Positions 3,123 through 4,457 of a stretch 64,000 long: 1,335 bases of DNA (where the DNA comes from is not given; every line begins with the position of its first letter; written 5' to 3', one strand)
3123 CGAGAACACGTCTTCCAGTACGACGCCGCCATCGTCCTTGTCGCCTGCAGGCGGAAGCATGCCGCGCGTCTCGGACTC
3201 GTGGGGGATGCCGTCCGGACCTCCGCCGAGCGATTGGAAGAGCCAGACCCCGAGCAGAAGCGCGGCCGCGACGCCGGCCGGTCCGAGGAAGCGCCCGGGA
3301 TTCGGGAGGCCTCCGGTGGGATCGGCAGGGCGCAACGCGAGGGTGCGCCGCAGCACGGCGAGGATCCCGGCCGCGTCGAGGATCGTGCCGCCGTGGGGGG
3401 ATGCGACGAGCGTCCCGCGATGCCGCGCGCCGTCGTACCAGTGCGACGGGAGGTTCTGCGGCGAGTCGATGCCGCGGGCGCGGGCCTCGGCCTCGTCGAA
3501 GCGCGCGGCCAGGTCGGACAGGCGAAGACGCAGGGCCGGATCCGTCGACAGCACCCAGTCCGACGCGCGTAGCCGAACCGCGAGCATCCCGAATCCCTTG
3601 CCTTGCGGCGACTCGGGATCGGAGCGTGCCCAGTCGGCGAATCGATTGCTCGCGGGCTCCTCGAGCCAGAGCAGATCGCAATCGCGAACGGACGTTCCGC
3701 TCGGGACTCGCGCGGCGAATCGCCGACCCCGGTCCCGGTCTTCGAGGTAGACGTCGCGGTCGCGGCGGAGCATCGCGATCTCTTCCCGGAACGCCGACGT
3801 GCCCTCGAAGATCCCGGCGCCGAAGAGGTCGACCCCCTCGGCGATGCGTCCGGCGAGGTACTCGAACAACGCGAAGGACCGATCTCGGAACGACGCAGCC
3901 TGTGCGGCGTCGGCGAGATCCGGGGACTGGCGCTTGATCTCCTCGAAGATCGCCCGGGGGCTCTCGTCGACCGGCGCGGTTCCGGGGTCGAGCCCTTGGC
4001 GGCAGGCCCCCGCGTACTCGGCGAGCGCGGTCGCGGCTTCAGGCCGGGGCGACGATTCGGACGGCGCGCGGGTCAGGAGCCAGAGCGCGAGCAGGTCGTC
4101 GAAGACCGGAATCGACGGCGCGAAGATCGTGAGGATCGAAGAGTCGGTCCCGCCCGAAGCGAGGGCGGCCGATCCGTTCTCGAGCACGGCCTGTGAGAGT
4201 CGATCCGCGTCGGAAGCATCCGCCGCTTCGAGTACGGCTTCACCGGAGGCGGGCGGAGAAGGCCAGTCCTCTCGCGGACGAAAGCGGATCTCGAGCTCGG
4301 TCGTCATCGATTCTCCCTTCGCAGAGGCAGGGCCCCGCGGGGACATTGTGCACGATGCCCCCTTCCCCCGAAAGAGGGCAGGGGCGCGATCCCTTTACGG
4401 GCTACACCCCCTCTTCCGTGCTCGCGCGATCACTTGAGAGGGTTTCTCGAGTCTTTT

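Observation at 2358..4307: Membrane-anchored metacaspase fused to an uncharacterised, possibly DHH/MYG1-like domain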

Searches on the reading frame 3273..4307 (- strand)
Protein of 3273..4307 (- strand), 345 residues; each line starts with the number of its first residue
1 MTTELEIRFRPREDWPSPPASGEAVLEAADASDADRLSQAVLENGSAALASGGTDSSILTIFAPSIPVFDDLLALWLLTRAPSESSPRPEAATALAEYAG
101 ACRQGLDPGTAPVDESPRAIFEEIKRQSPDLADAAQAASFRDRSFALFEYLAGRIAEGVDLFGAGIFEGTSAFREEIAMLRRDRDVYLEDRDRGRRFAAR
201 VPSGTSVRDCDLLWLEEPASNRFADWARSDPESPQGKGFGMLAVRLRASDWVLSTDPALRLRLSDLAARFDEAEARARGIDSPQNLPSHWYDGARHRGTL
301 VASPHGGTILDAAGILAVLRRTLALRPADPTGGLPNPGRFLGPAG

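Call 12: search_solved_structures(query=window:3273-4307:-, max_evalue=10)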
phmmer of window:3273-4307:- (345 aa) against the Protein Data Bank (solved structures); distinct sequences matched with E-value up to 10: 5.
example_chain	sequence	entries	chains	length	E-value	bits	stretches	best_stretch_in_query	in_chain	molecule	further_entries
4kk4_A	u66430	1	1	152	0.064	15.7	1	87-183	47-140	Low molecular weight protein-tyrosine-phosphatase YwlE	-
4kk3_A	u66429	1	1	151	0.068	15.6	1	87-182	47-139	Low molecular weight protein-tyrosine-phosphatase YwlE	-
1zgg_A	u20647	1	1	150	0.072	15.5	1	87-182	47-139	Putative low molecular weight protein-tyrosine-phosphatase ywlE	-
4etn_A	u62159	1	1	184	0.096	15.1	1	87-182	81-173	Low molecular weight protein-tyrosine-phosphatase ywlE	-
4eti_A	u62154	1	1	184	0.11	15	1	87-182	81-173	Low molecular weight protein-tyrosine-phosphatase ywlE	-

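Call 15: search_protein_representatives(protein=window:3273-4307:-)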
Query: 345 residues. Proteins with E-value up to 0.001 (for the whole library): 379; up to 1e-10: 264; up to 1e-30: 76. The best 150 are listed.
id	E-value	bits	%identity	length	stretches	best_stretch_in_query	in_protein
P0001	5.0e-221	749.3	100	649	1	1-345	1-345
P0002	1.2e-77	277.9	49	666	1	6-328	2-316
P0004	2.3e-76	273.7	46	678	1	4-328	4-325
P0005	3.7e-69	250.0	46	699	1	5-330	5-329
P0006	7.8e-62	225.9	42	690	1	5-329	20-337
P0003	1.1e-58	215.5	47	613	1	31-326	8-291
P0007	9.6e-48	179.6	40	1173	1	6-326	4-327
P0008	4.9e-44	167.4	38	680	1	7-330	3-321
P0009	6.2e-43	163.7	41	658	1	30-342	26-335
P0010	6.4e-42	160.4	37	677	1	19-328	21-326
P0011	2.9e-40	155.0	39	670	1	29-329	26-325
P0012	3.0e-40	154.9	39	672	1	37-327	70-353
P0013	1.1e-39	153.0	39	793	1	14-330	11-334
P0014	9.2e-39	150.0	39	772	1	6-324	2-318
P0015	1.2e-38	149.7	36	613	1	20-325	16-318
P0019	1.1e-36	143.2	35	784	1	18-330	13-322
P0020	2.0e-36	142.4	39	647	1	43-328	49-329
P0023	5.2e-36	141.0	34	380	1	32-328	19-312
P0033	1.5e-34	136.2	36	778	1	19-330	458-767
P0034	1.6e-34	136.1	38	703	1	8-320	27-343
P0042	1.2e-33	133.2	35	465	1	6-329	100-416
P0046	2.8e-33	132.0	37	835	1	53-321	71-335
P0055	1.2e-32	129.9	37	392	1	11-334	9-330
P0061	4.3e-32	128.1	38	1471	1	18-330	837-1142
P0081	3.1e-30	122.0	33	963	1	5-323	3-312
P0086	1.0e-29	120.3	34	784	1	17-323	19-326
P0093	2.2e-29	119.2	34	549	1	15-324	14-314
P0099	4.7e-29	118.1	33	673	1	5-325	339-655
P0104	8.0e-29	117.3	35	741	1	60-317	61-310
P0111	7.1e-28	114.2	33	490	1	16-327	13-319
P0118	3.7e-27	111.9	32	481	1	35-324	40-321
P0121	5.6e-27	111.3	33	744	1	34-324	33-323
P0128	2.4e-26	109.2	36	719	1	81-327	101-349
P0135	4.6e-26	108.3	33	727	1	50-332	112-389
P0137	9.0e-26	107.3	34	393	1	17-338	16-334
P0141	1.2e-25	106.9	35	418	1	65-326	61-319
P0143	2.5e-25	105.9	31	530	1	17-318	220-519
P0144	2.6e-25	105.8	36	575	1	66-324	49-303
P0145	5.2e-25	104.8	34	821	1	15-321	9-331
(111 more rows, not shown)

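Call 19: search_protein_families(library=pfam, proteins=[P0033, P0099, P0061, P0086, P0042, P0093, P0111, P0118, P0143, P0144], max_evalue=0.01)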
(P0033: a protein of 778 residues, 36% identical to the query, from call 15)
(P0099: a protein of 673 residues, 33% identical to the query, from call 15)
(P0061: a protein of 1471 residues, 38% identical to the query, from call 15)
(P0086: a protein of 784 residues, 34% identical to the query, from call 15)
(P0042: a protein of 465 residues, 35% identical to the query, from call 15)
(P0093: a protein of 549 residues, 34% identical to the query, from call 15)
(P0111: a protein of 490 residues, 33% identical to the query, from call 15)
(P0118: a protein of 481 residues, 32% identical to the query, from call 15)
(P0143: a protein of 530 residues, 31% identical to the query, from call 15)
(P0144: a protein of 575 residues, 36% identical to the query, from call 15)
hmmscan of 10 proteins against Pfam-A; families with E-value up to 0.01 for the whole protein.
P0033 (778 aa): 7 families
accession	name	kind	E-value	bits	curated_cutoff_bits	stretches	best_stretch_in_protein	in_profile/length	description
PF00069.31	Pkinase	-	1.9e-50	172.2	31.7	1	179-385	1-198/263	Protein kinase domain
PF07714.23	PK_Tyr_Ser-Thr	-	5.1e-33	114.9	23.1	1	182-386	4-207/258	Protein tyrosine and serine/threonine kinase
PF01636.29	APH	-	8.3e-05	22.9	23.2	0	216-289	32-104/239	Phosphotransferase enzyme family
PF03109.22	ABC1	-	0.0016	18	22.9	1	253-327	144-218/244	ABC1 atypical kinase-like domain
PF14531.12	Kinase-like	-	0.0031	17.3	25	1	292-385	161-252/289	Kinase-like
PF14369.11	Zn_ribbon_19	-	0.0054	17.3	30.8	0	121-147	5-31/35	zinc-ribbon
PF13719.11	Zn_ribbon_5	-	0.0087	16.2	29.3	0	140-153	5-18/37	zinc-ribbon domain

P0099 (673 aa): 7 families
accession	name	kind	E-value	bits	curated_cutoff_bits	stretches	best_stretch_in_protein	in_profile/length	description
PF00069.31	Pkinase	-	6.2e-48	163.9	31.7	1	35-285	1-256/263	Protein kinase domain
PF07714.23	PK_Tyr_Ser-Thr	-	1.8e-31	109.9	23.1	1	37-282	3-250/258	Protein tyrosine and serine/threonine kinase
PF03109.22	ABC1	-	1.3e-07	31.5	22.9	1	103-182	137-216/244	ABC1 atypical kinase-like domain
PF01636.29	APH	-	1.6e-06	28.5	23.2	1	140-180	156-197/239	Phosphotransferase enzyme family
PF17667.7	Pkinase_fungal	-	0.00066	18.9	24.1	1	133-211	286-372/387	Fungal protein kinase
PF01163.29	RIO1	-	0.0012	18.9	22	1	111-180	83-151/187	RIO domain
PF06293.20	Kdo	-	0.0061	16.5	21.3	0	90-170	73-155/207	Lipopolysaccharide kinase (Kdo/WaaP) family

P0061 (1471 aa): 4 families
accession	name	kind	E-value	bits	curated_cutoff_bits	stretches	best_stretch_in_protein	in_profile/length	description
PF13365.12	Trypsin_2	-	5.7e-17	63.2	27.6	1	99-288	1-144/144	Trypsin-like peptidase domain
PF00656.27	Peptidase_C14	-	8.1e-09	35.9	21.4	1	1211-1405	10-192/233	Caspase domain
PF00089.32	Trypsin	-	1e-08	35.8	20.6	1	110-298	35-204/220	Trypsin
PF13517.12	FG-GAP_3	-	0.0045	18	26.9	0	497-518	40-61/61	FG-GAP-like repeat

P0086 (784 aa): 3 families
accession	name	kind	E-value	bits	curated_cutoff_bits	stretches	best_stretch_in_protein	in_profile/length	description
PF13365.12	Trypsin_2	-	1.2e-19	71.9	27.6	1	398-572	1-144/144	Trypsin-like peptidase domain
PF00089.32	Trypsin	-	1.3e-13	51.7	20.6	1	386-584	15-205/220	Trypsin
PF10459.15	Peptidase_S46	-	0.0018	17.5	22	0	548-574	625-651/698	Peptidase S46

P0042 (465 aa): 0 families

P0093 (549 aa): 2 families
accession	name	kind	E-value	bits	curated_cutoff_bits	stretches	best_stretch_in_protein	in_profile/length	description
PF13365.12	Trypsin_2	-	1.1e-11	46.1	27.6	1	375-510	1-144/144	Trypsin-like peptidase domain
PF00089.32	Trypsin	-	2.2e-06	28.1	20.6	1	373-514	25-198/220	Trypsin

P0111 (490 aa): 1 family
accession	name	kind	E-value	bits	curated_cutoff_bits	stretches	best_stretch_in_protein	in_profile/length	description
PF13643.11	DUF4145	-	3.4e-09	37.1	23.1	1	354-440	2-81/88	Domain of unknown function (DUF4145)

P0118 (481 aa): 3 families
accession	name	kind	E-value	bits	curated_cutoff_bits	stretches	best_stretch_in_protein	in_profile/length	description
PF13676.11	TIR_2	-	8.5e-19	68.7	28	1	351-440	2-95/122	TIR domain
PF08937.16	ThsB_TIR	-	8.4e-07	29.8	21.2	1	351-435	1-95/100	Thoeris protein ThsB, TIR-like domain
PF01582.25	TIR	-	0.0016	18.7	21.3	1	366-428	22-85/179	TIR domain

P0143 (530 aa): 1 family
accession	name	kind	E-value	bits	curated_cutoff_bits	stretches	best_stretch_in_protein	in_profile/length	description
PF00211.25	Guanylate_cyc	-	4e-12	46.5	21.9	1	4-137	7-155/183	Adenylate and Guanylate cyclase catalytic domain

P0144 (575 aa): 1 family
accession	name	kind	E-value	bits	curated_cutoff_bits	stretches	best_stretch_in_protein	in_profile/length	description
PF02518.31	HATPase_c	-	8.6e-16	58.8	26.4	1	458-573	1-110/111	Histidine kinase-, DNA gyrase B-, and HSP90-like ATPase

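Call 20: search_protein_families(library=pfam, proteins=[P0007, P0013, P0014, P0081, P0128, P0135, P0019, P0034, P0046, P0121], max_evalue=0.01)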
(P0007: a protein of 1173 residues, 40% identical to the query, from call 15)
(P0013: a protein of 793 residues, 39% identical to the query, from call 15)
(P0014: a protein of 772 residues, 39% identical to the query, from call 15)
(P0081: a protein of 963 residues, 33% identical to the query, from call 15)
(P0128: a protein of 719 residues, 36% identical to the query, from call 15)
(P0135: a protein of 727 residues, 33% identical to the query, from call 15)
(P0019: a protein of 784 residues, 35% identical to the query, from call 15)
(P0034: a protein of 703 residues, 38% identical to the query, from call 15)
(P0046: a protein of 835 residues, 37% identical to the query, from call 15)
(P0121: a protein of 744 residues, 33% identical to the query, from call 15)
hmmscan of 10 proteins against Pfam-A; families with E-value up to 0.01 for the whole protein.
P0007 (1173 aa): 1 family
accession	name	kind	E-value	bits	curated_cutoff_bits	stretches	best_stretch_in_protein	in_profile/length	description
PF00656.27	Peptidase_C14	-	1.2e-37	130.3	21.4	2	679-940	2-228/233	Caspase domain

P0013 (793 aa): 1 family
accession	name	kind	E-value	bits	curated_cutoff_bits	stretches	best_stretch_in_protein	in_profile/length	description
PF00656.27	Peptidase_C14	-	1.7e-12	47.9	21.4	1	524-733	3-196/233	Caspase domain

P0014 (772 aa): 1 family
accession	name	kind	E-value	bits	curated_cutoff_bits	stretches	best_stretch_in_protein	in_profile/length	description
PF00656.27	Peptidase_C14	-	8.2e-09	35.9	21.4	1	523-706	21-193/233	Caspase domain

P0081 (963 aa): 0 families

P0128 (719 aa): 1 family
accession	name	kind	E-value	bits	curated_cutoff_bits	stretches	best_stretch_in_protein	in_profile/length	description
PF00656.27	Peptidase_C14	-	4e-18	66.4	21.4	1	457-678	1-212/233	Caspase domain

P0135 (727 aa): 2 families
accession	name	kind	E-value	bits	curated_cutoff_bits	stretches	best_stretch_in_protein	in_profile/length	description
PF00656.27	Peptidase_C14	-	2.7e-17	63.7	21.4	1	453-698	3-219/233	Caspase domain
PF12770.12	CHAT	-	7.7e-05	22.7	24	1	469-587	103-202/289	CHAT domain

P0019 (784 aa): 1 family
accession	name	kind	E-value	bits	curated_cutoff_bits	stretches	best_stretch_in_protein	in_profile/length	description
PF00656.27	Peptidase_C14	-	1.4e-15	58.1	21.4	1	519-717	7-193/233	Caspase domain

P0034 (703 aa): 1 family
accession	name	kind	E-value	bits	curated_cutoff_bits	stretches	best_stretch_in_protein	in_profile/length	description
PF00656.27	Peptidase_C14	-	4e-12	46.8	21.4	1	424-631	5-192/233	Caspase domain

P0046 (835 aa): 1 family
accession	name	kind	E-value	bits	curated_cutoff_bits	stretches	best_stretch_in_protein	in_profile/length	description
PF00656.27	Peptidase_C14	-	3.7e-10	40.3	21.4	1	546-783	5-193/233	Caspase domain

P0121 (744 aa): 1 family
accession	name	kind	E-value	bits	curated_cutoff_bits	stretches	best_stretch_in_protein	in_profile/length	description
PF00656.27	Peptidase_C14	-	2.4e-13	50.7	21.4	1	487-681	4-194/233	Caspase domain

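Call 24: search_solved_structures(query=A1, max_evalue=10)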
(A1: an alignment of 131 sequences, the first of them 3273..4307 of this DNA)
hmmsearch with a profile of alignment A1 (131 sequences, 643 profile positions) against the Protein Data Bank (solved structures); distinct sequences matched with E-value up to 10: 22.
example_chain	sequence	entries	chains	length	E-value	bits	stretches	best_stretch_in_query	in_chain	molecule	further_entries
6w8s_A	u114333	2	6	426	8.5e-15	57.7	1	383-534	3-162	Metacaspase-4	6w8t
4f6o_A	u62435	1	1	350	3.8e-14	55.6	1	378-517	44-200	Metacaspase-1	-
4afr_A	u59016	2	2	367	2.5e-13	52.8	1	356-560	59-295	METACASPASE | METACASPASE MCA2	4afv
6w8r_A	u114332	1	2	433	4.6e-13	52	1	383-534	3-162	Metacaspase-4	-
4af8_A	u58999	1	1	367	4.7e-13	51.9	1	356-560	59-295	METACASPASE MCA2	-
4afp_A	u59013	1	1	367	5.3e-13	51.8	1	356-560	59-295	METACASPASE MCA2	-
4f6p_A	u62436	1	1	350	1.9e-12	50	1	378-517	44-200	Metacaspase-1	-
7qp0_A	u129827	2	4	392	5.7e-12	48.3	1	378-519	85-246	Metacaspase-1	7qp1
3bij_A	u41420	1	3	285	1.2e-11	47.3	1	385-573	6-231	Uncharacterized protein GSU0716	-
8a53_A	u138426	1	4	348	1.2e-10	44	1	381-523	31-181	Metacaspase-9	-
9n3d_A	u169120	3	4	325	1.9e-10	43.3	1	382-523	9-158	Metacaspase-9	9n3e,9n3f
3v4o_A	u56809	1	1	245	6e-08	35.1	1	378-513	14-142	Mucosa-associated lymphoid tissue lymphoma translocation protein 1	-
6f7i_A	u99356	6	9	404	1.6e-07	33.7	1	378-513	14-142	Mucosa-associated lymphoid tissue lymphoma translocation protein 1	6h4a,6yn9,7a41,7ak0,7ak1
38go_A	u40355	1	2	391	2.5e-07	33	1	380-513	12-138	Mucosa-associated lymphoid tissue lymphoma translocation protein 1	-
3v55_A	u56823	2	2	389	2.8e-07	32.9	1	381-513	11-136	Mucosa-associated lymphoid tissue lymphoma translocation protein 1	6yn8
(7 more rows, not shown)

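Call 32: predict_structure(alignment_id=A1)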
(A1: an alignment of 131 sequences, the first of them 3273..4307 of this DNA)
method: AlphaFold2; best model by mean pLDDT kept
length: 345 residues; sequences in the alignment: 131
mean_pLDDT: 93.4   pTM: 0.89
mean pLDDT of the five models: 93.4, 92.8, 92.7, 92.5, 92.3
residues with pLDDT >= 90: 306; 70-90: 17; 50-70: 16; < 50: 6
segments of 3 or more residues with pLDDT < 50: 333-335
pLDDT, mean of each block of 10 residues (from residue 1): 86 96 96 96 94 80 98 96 78 97 94 97 98 97 98 97 96 98 98 98 95 98 98 96 97 97 97 98 98 96 98 98 92 53 49
secondary structure, 60 per line:
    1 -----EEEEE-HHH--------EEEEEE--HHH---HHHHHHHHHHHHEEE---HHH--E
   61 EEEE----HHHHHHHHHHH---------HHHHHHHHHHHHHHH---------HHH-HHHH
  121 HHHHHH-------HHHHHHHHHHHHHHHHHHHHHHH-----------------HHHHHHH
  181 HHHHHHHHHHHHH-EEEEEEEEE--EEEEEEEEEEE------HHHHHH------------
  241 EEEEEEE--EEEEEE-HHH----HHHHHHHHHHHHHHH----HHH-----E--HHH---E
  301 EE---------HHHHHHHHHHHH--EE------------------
elements in order: E6-10 E23-28 H37-48 E49-51 E60-64 H69-79 H89-103 H117-126 H134-156 H174-193 E195-203 E206-216 H223-228 E241-247 E250-255 H264-278 E300-302 H312-323

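Call 34: fold_search(model_id=the predicted structure, library=pdb)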
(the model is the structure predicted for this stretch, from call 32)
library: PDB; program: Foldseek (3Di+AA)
matches with E <= 10: 178; with E <= 0.001: 0
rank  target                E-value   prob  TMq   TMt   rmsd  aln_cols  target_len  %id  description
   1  5xt3_A                1.5e-02  0.84  0.26  0.27  10.6       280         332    9  The catalytic domain of GdpP with c-di-GMP (released 2018-01-31)
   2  5xsp_B                1.5e-02  0.72  0.25  0.25  10.0       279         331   11  The catalytic domain of GdpP with 5'-pApA (released 2018-01-31)
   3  5xsp_A                2.0e-02  0.72  0.25  0.26  10.7       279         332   11  The catalytic domain of GdpP with 5'-pApA (released 2018-01-31)
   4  9pv6                  1.1e-01  0.09  0.13  0.14  17.5       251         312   12  SARS-CoV-2 Papain-like Protease (PLpro) in complex with Fragment 37 (released 2026-01-21)
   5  7sdr_C                3.6e-01  0.06  0.13  0.14  17.4       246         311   12  Papain-Like Protease of SARS CoV-2 in Complex with Jun9-72-2 Inhibitor (released 2021-10-06)
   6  9puy_D                3.9e-01  0.04  0.12  0.12  17.8       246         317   13  SARS-CoV-2 Papain-like Protease (PLpro) in complex with Fragment 27 (released 2026-01-21)
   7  7zjv_A                5.3e-01  0.03  0.08  0.10  16.9       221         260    6  Structure of human USPL1 in covalent complex with DeltaN-SUMO2/3-PA probe (released 2023-09-27)
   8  9ns6_B                1.0e+00  0.03  0.12  0.14  18.5       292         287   11  KslB apoenzyme (released 2025-04-23)
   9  3drw_B                1.1e+00  0.23  0.16  0.13   6.6       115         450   18  Crystal Structure of a Phosphofructokinase from Pyrococcus horikoshii OT3 with AMP (released 2008-12-23)
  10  2fe8_A                1.1e+00  0.03  0.12  0.13  17.8       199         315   10  SARS coronavirus papain-like protease: structure of a viral deubiquitinating enzyme (released 2006-03-21)
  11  7bqc_MODEL_1_A        1.1e+00  0.11  0.10  0.22   8.5        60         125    5  Solution NMR structure of NF4; de novo designed protein with a novel fold (released 2021-03-24)
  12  7p99_A                1.5e+00  0.02  0.09  0.10  16.9       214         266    6  Structure of human USPL1 in complex with SUMO2 (released 2022-03-02)
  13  7zju_A                1.6e+00  0.01  0.10  0.12  17.2       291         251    6  Structure of human USPL1 in covalent complex with SUMO3-2Br probe (released 2023-09-27)
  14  2ig6_A                1.6e+00  0.02  0.09  0.15  14.6       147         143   10  Crystal structure of a nimc/nima family protein (ca_c2569) from clostridium acetobutylicum at 1.80 A resolution (released 2006-10-10)
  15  7zju_C                1.6e+00  0.01  0.09  0.11  16.8       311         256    7  Structure of human USPL1 in covalent complex with SUMO3-2Br probe (released 2023-09-27)
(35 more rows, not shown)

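Call 39: find_related_loci(query=window:3273-4307:-, collection=genome_contigs, flank=8000)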
Query window:3273-4307:- (345 aa) in genome_contigs; peptide patterns used: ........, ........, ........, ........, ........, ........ (x = any residue, [..] = any of these).
131 stretches matched a pattern, but none encodes a relative of the query by tblastn (E <= 1e-3).

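Call 71: list_cluster_members(proteins=[P0004, P0007, P0011, P0014, P0033, P0086, P0111, P0118, P0143, P0144])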
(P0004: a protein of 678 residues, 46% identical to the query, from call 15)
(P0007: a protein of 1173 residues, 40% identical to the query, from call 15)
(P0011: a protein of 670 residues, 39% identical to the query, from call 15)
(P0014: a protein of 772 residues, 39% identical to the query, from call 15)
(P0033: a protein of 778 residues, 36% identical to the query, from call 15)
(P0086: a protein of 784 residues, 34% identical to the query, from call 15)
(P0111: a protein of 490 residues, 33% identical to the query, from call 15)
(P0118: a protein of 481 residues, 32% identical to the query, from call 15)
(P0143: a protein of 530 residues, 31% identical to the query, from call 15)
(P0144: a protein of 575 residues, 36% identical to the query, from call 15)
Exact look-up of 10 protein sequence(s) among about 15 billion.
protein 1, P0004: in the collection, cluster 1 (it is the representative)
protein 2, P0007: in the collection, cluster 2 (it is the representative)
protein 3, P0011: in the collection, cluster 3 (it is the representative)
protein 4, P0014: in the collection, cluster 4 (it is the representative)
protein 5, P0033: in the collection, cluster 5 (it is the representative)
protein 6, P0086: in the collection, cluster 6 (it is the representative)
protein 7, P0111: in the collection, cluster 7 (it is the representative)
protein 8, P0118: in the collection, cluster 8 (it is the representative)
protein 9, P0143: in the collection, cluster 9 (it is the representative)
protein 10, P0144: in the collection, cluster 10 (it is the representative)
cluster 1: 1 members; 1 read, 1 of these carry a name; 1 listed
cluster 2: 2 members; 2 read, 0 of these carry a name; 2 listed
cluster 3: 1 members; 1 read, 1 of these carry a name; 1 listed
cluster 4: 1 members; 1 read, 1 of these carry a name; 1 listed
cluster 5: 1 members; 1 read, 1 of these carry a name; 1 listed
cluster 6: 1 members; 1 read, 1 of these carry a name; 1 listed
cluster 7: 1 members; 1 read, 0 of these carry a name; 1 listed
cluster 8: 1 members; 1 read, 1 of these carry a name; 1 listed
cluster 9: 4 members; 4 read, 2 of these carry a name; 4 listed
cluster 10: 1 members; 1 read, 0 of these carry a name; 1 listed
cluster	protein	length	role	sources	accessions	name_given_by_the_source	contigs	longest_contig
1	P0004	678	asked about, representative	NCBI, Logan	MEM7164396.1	MAG: caspase family protein [Planctomycetota bacterium]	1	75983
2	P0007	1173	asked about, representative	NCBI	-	-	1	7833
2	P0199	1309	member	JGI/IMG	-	-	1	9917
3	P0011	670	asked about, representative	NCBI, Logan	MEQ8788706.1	MAG: caspase family protein [Pirellulaceae bacterium]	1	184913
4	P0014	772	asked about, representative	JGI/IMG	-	hypothetical protein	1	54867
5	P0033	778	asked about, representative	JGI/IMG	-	hypothetical protein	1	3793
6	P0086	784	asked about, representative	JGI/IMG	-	hypothetical protein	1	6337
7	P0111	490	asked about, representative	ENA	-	-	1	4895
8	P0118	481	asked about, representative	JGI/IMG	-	hypothetical protein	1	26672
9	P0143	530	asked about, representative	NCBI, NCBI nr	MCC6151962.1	MAG: adenylate/guanylate cyclase domain-containing protein [Planctomycetes bacterium] | adenylate/guanylate cyclase domain-containing protein [Planctomycetota bacterium]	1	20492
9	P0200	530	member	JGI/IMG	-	class 3 adenylate cyclase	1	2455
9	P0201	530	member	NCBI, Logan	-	-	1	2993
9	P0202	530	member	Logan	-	-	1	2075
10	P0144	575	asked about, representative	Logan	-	-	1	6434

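Call 80: list_cluster_members(proteins=[P0020, P0061, P0093, P0046, P0081, P0104, P0121, P0128, P0099, P0145])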
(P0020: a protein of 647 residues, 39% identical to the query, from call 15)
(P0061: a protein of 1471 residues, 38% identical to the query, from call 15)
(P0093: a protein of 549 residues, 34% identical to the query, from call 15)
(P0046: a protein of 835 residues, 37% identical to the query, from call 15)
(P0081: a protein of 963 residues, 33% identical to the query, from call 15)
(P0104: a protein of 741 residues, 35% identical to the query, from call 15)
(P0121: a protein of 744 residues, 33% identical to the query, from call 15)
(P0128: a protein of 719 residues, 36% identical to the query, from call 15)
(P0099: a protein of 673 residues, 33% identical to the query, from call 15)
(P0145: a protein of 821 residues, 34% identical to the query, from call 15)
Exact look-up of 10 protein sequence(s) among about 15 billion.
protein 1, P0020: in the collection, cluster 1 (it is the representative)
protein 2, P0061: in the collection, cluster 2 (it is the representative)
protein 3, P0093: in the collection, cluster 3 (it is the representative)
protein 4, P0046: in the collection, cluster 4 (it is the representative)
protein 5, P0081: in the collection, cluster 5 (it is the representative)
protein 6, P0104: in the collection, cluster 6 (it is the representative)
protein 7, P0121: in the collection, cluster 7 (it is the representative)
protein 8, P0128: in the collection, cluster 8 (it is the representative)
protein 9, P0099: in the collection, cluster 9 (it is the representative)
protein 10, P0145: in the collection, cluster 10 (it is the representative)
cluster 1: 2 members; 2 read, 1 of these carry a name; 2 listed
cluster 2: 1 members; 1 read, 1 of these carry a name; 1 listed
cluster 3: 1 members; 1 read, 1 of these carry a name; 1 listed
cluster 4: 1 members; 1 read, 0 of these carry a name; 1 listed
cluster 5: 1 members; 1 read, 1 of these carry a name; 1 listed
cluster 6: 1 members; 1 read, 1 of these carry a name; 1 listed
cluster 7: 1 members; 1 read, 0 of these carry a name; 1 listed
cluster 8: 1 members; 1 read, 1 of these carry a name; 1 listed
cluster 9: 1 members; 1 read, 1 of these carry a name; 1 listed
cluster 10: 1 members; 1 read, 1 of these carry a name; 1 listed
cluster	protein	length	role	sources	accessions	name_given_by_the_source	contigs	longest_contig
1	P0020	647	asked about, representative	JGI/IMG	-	hypothetical protein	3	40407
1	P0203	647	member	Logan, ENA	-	-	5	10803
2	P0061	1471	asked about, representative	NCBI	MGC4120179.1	MAG: trypsin-like peptidase domain-containing protein [Myxococcales bacterium]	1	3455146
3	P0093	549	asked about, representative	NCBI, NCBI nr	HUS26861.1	MAG TPA: serine protease [Kofleriaceae bacterium] | serine protease [Kofleriaceae bacterium]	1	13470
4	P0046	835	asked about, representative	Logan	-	-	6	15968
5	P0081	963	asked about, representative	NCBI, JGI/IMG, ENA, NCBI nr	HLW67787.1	MAG TPA: hypothetical protein VKS79_20890 [Gemmataceae bacterium] | hypothetical protein [Gemmataceae bacterium]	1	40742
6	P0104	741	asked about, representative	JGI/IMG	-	hypothetical protein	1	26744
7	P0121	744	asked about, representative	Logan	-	-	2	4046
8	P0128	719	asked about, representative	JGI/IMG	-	hypothetical protein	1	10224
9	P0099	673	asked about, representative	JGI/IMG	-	hypothetical protein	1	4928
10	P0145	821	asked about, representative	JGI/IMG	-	hypothetical protein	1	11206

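Call 81: fold_search(model_id=the predicted structure, library=viral)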
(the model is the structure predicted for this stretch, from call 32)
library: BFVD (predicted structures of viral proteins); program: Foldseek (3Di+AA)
matches with E <= 10: 343; with E <= 0.001: 1
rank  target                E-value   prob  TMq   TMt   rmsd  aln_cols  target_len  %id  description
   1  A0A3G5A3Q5            2.0e-04  0.99  0.28  0.26  14.1       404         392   10  DHH family phosphohydrolase [Harvfovirus sp.]
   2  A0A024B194            2.0e-03  0.99  0.30  0.32   8.8       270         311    9  Exopolyphosphatase [Bacillus phage Hakuna]
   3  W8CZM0                2.7e-03  0.96  0.30  0.31   9.8       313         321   15  Phosphohydrolase [Erwinia phage PhiEaH1]
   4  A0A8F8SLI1            3.3e-03  0.98  0.31  0.31  10.2       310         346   10  (no name in the UniProt tables at hand)
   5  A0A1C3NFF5            8.7e-03  0.92  0.36  0.40   9.8       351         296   11  (no name in the UniProt tables at hand)
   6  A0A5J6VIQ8            1.0e-02  0.98  0.36  0.40   7.2       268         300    7  Uncharacterized protein [Megaviridae environmental sample]
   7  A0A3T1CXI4            1.0e-02  0.90  0.24  0.25   9.7       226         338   12  Uncharacterized protein [Acanthamoeba castellanii medusavirus J1]
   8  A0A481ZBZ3            1.4e-02  0.72  0.27  0.21  12.9       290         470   10  DHH family phosphohydrolase [Pithovirus LCPAC401]
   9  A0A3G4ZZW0            1.8e-02  0.90  0.17  0.36   6.0       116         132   11  Uncharacterized protein [Harvfovirus sp.]
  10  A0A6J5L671            2.3e-02  0.41  0.22  0.18  12.9       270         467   12  Uncharacterized protein [uncultured Caudovirales phage]
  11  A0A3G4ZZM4            4.9e-02  0.21  0.22  0.23  17.4       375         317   10  Uncharacterized protein [Edafosvirus sp.]
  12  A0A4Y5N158            6.7e-02  0.12  0.11  0.06  29.8       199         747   12  Outer capsid protein (Fragment) [Umatilla virus]
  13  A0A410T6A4            8.4e-02  0.28  0.22  0.25  14.8       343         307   10  (no name in the UniProt tables at hand)
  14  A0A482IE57            2.6e-01  0.11  0.10  0.07  13.1       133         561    9  (no name in the UniProt tables at hand)
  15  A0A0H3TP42            3.0e-01  0.20  0.23  0.24  13.5       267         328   12  (no name in the UniProt tables at hand)
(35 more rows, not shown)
